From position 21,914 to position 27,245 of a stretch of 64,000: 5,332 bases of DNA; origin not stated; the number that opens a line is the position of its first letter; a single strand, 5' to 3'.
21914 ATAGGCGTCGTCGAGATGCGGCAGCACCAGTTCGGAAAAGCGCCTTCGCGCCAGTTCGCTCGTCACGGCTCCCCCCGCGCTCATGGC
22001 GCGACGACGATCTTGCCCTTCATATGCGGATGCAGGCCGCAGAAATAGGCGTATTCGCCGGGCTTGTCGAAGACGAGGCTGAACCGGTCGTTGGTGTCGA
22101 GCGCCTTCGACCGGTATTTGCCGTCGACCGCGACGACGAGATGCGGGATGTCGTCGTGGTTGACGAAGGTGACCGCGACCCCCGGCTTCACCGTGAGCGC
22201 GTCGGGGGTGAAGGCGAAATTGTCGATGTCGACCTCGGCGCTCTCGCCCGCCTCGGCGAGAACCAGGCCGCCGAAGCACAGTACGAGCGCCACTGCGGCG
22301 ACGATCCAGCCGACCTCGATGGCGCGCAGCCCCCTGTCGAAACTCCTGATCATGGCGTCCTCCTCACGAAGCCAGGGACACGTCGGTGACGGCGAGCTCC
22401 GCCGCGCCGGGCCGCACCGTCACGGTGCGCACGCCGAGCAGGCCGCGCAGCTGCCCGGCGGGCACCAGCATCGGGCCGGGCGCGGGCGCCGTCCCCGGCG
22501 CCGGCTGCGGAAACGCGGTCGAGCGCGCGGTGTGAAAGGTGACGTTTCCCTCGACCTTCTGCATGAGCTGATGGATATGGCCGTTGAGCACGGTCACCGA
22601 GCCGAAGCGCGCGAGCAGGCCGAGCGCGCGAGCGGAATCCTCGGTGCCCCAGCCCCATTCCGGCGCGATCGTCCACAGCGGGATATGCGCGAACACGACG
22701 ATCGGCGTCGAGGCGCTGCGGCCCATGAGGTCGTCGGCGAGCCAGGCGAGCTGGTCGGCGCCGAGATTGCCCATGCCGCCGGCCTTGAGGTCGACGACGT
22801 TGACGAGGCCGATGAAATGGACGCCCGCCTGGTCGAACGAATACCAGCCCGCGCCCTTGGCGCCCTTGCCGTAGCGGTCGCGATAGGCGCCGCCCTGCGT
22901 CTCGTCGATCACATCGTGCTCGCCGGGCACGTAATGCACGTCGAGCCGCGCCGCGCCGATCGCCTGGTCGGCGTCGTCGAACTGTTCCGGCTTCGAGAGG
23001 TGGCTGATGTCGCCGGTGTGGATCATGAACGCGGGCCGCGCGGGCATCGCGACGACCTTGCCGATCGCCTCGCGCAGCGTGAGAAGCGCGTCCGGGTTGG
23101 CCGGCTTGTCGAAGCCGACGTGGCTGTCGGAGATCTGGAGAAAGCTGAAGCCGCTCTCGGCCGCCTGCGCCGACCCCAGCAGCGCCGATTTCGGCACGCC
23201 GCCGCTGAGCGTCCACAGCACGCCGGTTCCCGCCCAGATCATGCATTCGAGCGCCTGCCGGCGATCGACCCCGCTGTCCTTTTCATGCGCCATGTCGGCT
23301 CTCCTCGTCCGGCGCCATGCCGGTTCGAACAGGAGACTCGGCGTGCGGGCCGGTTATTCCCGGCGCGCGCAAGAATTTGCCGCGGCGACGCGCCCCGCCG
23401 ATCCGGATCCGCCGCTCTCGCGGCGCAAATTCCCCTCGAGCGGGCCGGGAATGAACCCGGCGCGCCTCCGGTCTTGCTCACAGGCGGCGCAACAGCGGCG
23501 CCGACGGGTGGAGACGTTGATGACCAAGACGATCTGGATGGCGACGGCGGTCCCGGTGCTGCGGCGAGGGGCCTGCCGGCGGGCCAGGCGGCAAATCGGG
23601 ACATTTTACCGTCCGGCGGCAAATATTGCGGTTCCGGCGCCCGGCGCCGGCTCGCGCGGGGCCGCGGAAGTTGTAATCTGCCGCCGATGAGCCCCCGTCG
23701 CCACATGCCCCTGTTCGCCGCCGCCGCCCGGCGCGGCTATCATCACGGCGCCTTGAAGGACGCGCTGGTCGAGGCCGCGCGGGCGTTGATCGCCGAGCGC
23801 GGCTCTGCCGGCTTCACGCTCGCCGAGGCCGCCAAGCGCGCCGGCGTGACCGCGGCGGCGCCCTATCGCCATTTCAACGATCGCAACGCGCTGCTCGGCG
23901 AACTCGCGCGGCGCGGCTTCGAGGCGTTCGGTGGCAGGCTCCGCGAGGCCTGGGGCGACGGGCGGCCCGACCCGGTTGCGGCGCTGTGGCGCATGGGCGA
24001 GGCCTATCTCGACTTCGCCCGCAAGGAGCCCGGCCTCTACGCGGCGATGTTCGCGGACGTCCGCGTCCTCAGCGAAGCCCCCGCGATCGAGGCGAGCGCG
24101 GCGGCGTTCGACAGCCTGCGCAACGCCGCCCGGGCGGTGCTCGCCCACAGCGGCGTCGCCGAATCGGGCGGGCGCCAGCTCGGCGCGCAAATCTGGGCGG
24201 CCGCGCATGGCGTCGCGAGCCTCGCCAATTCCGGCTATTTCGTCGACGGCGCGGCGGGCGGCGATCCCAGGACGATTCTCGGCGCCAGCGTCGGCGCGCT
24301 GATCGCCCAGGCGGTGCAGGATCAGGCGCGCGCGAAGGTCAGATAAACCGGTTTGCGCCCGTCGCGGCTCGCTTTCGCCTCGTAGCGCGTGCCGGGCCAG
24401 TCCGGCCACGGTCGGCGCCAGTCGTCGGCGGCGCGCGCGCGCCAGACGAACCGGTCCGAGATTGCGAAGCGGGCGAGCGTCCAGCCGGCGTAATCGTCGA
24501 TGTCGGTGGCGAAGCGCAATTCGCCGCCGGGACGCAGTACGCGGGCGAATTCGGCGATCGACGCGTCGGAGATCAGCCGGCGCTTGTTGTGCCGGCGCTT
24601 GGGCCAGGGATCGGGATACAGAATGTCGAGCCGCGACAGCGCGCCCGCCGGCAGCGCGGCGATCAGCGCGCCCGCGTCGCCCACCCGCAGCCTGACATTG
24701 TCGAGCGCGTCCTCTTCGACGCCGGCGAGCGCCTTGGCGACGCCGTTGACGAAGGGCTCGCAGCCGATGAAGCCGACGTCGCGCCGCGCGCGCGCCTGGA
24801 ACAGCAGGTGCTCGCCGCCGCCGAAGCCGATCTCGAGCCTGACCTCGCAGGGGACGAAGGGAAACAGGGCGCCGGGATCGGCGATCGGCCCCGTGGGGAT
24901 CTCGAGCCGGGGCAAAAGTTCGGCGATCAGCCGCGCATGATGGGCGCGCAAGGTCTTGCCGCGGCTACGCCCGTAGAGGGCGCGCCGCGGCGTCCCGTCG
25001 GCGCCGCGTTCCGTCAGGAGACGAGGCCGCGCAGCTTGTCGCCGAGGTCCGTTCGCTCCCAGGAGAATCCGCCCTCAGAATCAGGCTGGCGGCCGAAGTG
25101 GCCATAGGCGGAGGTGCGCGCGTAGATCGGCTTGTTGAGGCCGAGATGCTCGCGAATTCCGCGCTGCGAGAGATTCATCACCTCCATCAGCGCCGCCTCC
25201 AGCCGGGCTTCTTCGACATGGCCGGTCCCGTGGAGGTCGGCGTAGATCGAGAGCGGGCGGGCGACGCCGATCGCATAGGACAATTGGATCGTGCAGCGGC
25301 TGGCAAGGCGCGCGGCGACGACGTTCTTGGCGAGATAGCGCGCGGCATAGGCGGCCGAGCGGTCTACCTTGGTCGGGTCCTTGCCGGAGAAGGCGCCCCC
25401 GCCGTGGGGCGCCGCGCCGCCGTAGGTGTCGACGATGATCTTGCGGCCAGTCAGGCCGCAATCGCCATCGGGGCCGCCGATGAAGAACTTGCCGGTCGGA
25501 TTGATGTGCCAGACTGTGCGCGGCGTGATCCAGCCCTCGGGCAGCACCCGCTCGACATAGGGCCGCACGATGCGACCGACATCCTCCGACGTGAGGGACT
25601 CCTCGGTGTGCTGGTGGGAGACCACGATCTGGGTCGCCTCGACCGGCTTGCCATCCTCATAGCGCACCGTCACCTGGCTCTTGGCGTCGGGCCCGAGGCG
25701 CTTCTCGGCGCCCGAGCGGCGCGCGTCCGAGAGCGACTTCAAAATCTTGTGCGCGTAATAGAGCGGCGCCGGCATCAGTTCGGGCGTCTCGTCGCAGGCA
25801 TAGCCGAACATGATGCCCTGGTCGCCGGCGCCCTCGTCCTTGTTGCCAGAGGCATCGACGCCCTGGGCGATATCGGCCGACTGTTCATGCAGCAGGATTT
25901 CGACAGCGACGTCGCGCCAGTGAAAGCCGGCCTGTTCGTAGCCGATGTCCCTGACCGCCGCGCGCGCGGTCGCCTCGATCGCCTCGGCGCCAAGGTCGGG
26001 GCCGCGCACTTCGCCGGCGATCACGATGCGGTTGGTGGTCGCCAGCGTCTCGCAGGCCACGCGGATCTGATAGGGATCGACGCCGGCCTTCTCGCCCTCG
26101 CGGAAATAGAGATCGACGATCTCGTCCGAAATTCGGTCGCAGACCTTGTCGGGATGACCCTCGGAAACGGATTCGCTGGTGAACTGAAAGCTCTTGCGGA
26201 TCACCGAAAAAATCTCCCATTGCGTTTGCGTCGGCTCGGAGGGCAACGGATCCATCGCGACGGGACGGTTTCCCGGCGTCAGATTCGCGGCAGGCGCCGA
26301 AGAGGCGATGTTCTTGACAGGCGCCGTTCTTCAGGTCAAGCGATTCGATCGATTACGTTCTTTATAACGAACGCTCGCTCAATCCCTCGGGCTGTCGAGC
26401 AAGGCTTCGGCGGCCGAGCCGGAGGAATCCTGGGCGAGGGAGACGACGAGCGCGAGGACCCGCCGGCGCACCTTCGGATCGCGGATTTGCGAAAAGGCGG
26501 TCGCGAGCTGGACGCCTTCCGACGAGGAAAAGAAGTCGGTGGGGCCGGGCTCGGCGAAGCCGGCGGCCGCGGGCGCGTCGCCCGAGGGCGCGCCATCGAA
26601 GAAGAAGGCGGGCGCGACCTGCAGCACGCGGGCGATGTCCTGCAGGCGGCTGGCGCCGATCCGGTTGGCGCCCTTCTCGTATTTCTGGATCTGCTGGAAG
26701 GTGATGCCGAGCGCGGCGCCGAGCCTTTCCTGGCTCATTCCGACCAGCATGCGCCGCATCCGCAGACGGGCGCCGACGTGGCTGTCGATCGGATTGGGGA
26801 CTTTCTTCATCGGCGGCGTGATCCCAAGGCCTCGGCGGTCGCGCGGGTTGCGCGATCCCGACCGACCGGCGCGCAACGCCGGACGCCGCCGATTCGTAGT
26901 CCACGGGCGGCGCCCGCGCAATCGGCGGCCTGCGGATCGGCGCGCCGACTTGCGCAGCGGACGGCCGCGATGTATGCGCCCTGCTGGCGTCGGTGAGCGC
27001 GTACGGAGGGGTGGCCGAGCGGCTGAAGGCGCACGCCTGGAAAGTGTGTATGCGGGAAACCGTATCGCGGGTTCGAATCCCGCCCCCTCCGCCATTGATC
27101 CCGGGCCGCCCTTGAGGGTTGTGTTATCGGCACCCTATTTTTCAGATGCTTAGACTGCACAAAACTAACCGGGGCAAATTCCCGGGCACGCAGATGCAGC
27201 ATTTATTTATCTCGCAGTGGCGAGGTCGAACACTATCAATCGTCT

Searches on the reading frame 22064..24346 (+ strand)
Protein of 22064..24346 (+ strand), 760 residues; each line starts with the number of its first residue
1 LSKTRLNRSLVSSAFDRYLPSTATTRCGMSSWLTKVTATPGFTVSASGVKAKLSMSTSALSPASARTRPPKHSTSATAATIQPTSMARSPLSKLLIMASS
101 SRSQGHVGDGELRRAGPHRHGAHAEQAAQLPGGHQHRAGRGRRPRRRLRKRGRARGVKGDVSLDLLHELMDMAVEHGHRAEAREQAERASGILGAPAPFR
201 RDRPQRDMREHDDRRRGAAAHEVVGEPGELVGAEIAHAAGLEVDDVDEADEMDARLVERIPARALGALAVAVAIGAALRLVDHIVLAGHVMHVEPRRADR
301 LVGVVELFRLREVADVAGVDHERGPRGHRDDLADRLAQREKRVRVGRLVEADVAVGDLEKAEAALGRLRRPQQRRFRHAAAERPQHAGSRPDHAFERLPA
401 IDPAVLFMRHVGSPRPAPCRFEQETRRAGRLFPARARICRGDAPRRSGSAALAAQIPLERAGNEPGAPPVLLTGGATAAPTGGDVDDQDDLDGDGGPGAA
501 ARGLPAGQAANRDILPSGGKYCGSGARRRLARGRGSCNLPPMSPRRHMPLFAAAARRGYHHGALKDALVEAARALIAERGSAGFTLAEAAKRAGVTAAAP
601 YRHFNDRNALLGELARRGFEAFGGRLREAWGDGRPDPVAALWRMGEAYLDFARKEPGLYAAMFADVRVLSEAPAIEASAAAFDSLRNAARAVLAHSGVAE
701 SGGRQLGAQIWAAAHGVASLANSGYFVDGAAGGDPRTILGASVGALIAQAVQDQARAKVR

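Call 74: search_protein_families(library=pfam, proteins=[window:22064-24346:+], max_evalue=0.001)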
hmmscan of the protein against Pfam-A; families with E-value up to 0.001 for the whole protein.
window:22064-24346:+ (760 aa): 2 families
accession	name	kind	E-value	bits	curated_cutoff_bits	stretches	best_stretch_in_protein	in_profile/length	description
PF13305.11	TetR_C_33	-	8.7e-13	49.2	26.8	1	643-736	3-93/103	Tetracyclin repressor-like, C-terminal domain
PF00440.29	TetR_N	-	1.6e-09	37.8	24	1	568-614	1-47/47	Bacterial regulatory proteins, tetR family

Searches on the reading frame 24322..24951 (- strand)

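Call 74: search_protein_families(library=pfam, proteins=[window:24322-24951:-], max_evalue=0.001)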
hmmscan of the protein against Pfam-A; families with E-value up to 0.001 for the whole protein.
window:24322-24951:- (209 aa): 1 family
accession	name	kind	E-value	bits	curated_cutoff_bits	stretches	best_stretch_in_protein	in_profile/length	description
PF02390.23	Methyltransf_4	-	1.3e-37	129.3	24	1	37-200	4-169/173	Putative methyltransferase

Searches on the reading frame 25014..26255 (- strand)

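Call 74: search_protein_families(library=pfam, proteins=[window:25014-26255:-], max_evalue=0.001)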
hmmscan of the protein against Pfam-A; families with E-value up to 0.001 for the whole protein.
window:25014-26255:- (413 aa): 3 families
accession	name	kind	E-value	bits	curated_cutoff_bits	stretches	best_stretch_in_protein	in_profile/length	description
PF02773.21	S-AdoMet_synt_C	-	1.6e-61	206.7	25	1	259-401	1-138/138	S-adenosylmethionine synthetase, C-terminal domain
PF02772.21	S-AdoMet_synt_M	-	2.9e-39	134.4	29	1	141-257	2-120/120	S-adenosylmethionine synthetase, central domain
PF00438.25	S-AdoMet_synt_N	-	5e-29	101.2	33.1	1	23-127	2-99/99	S-adenosylmethionine synthetase, N-terminal domain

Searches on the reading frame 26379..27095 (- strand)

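Call 74: search_protein_families(library=pfam, proteins=[window:26379-27095:-], max_evalue=0.001)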
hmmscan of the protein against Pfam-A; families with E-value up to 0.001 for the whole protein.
window:26379-27095:- (238 aa): 3 families
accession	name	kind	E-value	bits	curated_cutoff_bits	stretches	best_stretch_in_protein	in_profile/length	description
PF01381.28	HTH_3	-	2e-12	47.4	23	1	111-164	1-54/55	Helix-turn-helix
PF13560.12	HTH_31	-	1.9e-08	34.9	27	1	107-162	2-58/64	Helix-turn-helix domain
PF13443.12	HTH_26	-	0.00043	20.9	22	1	119-163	10-55/63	Cro/C1-type HTH DNA-binding domain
